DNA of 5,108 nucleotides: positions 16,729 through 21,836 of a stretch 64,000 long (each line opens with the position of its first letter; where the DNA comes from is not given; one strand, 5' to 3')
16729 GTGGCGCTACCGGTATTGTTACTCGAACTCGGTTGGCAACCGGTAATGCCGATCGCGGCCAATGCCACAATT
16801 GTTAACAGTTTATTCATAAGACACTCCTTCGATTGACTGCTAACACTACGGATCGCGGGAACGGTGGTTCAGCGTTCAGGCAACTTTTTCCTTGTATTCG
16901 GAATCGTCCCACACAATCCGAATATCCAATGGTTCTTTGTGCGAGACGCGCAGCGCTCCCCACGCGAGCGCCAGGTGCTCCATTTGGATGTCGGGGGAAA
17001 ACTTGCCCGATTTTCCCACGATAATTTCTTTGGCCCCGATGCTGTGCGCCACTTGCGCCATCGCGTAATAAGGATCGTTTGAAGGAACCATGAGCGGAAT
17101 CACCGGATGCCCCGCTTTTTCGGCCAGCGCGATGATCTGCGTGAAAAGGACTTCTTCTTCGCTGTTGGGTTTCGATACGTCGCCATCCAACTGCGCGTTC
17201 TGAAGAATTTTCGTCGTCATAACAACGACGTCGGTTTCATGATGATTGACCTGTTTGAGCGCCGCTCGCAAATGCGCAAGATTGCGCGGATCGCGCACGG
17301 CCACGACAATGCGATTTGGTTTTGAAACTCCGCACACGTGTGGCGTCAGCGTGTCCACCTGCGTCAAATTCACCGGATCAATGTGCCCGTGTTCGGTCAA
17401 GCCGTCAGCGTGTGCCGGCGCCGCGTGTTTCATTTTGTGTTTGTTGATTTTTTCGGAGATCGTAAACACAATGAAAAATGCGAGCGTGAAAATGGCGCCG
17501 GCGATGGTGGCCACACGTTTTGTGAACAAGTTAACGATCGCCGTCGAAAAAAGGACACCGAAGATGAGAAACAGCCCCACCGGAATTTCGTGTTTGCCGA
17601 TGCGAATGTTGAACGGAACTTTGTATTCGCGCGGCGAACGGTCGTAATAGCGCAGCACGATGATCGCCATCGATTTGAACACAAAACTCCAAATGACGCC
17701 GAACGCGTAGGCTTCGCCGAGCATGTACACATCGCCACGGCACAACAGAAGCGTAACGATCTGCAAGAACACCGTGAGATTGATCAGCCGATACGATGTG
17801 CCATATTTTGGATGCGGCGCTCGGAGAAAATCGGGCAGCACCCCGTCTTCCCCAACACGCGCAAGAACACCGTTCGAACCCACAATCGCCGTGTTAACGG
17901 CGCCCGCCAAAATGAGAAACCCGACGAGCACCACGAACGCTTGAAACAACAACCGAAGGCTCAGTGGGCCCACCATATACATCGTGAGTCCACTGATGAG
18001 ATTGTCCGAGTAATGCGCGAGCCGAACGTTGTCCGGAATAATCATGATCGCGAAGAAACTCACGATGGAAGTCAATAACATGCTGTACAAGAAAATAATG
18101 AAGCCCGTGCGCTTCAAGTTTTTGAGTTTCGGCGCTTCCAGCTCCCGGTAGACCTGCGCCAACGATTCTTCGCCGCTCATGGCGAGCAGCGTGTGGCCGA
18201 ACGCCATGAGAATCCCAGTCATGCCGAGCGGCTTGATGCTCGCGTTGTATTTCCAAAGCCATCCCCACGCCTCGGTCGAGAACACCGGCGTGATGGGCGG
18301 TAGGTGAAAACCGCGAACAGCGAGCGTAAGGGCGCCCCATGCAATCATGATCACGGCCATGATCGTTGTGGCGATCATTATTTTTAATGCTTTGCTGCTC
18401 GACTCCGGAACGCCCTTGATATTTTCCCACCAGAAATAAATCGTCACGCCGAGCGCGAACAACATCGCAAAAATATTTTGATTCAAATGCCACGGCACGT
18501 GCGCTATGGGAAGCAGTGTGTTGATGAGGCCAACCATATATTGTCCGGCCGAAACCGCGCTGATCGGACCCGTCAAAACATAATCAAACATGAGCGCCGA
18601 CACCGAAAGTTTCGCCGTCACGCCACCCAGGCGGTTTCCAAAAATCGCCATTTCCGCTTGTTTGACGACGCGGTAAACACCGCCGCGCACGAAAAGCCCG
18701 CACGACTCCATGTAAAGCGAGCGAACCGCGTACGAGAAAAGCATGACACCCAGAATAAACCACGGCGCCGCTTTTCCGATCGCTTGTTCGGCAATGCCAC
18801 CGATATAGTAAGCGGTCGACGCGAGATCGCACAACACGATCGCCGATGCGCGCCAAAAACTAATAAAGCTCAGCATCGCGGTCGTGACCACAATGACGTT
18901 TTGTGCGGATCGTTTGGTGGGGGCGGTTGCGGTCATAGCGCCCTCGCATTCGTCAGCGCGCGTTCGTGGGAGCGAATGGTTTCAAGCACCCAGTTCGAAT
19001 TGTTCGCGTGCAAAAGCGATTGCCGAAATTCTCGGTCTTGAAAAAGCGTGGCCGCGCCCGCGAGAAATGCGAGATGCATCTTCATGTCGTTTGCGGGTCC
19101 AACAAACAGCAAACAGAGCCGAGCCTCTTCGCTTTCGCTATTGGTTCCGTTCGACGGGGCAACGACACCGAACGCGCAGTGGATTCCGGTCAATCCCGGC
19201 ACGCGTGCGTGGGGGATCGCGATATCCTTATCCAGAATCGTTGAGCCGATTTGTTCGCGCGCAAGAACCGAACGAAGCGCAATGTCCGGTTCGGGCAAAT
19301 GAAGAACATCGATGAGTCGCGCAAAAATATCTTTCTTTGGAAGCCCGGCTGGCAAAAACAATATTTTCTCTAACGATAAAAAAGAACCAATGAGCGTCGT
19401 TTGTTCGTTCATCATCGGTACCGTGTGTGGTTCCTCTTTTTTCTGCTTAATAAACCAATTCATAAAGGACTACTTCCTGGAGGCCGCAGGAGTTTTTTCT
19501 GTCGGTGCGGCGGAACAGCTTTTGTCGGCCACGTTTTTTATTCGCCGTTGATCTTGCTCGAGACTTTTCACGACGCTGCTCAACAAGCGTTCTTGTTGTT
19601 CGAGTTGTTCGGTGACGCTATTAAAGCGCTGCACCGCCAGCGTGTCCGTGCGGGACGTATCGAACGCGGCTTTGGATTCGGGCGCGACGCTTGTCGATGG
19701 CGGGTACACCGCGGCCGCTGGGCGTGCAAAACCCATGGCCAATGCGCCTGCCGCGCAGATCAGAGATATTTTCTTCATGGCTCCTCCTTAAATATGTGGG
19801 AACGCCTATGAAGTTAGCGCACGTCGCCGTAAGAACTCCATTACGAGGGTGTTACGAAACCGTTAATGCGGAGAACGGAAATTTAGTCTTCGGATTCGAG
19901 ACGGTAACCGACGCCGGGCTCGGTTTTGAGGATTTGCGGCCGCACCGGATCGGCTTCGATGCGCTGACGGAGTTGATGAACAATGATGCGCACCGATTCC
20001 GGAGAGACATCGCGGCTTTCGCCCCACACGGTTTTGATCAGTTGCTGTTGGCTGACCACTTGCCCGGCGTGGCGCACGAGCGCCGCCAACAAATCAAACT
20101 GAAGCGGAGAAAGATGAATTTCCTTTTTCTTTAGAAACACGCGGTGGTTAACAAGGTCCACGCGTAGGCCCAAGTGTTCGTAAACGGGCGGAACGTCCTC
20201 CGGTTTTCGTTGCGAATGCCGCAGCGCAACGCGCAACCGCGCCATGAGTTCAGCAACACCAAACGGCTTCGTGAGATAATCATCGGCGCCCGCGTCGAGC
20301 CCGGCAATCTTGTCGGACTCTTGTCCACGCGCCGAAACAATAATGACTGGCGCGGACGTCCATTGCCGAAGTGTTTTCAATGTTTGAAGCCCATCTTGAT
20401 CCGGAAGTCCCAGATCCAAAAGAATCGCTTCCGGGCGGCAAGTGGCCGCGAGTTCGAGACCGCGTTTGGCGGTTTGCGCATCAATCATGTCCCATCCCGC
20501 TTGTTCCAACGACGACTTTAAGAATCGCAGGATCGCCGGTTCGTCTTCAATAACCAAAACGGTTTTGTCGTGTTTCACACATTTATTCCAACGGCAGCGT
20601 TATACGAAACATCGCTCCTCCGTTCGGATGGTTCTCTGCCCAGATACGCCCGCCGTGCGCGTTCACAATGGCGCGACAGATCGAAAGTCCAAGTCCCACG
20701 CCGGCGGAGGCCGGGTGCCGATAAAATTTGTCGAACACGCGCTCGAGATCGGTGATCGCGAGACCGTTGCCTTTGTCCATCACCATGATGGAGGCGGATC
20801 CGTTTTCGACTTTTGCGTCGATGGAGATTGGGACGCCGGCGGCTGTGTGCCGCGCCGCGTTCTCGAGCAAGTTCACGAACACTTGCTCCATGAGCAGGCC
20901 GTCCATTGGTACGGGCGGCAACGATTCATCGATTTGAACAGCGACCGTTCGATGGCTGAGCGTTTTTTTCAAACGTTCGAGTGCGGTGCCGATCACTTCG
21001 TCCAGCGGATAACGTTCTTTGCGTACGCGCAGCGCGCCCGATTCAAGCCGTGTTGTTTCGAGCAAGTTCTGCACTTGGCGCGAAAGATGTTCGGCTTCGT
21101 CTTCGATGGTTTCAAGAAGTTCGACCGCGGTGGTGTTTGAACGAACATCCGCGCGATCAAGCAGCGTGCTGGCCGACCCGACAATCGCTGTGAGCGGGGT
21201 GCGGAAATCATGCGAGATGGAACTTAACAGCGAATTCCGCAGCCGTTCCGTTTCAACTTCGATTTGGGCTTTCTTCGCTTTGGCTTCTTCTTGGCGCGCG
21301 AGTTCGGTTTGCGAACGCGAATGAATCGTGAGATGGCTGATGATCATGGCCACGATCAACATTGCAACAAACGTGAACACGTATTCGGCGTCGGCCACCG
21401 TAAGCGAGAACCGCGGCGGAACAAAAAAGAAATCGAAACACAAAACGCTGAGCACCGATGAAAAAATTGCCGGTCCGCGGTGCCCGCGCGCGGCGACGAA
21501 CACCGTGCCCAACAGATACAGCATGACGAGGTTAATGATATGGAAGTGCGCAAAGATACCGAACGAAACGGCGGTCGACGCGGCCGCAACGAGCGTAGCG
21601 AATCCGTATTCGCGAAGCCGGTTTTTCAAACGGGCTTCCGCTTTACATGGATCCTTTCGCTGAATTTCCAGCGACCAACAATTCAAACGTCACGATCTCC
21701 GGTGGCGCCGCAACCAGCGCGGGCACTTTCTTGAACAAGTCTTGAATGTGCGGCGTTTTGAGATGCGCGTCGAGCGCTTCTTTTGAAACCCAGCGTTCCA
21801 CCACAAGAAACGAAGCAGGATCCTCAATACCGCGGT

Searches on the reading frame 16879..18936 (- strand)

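Call 15: search_protein_families(library=pfam, proteins=[window:16879-18936:-], max_evalue=0.001)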
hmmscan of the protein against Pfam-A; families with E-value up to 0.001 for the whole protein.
window:16879-18936:- (686 aa): 1 family
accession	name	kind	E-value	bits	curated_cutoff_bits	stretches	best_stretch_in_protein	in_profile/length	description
PF13520.12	AA_permease_2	-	4.2e-43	148.3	27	1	25-484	1-420/427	Amino acid permease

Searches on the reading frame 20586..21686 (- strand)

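Call 15: search_protein_families(library=pfam, proteins=[window:20586-21686:-], max_evalue=0.001)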
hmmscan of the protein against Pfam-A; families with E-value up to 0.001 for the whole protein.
window:20586-21686:- (367 aa): 3 families
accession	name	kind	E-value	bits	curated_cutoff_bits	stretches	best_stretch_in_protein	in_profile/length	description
PF13493.11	DUF4118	-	2.8e-30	104.7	28.4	1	27-132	1-106/107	Domain of unknown function (DUF4118)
PF02518.31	HATPase_c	-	2e-25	89.8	26.4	1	262-367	2-110/111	Histidine kinase-, DNA gyrase B-, and HSP90-like ATPase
PF00512.31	HisKA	-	6.2e-16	58.6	26.9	1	150-217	2-66/66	His Kinase A (phospho-acceptor) domain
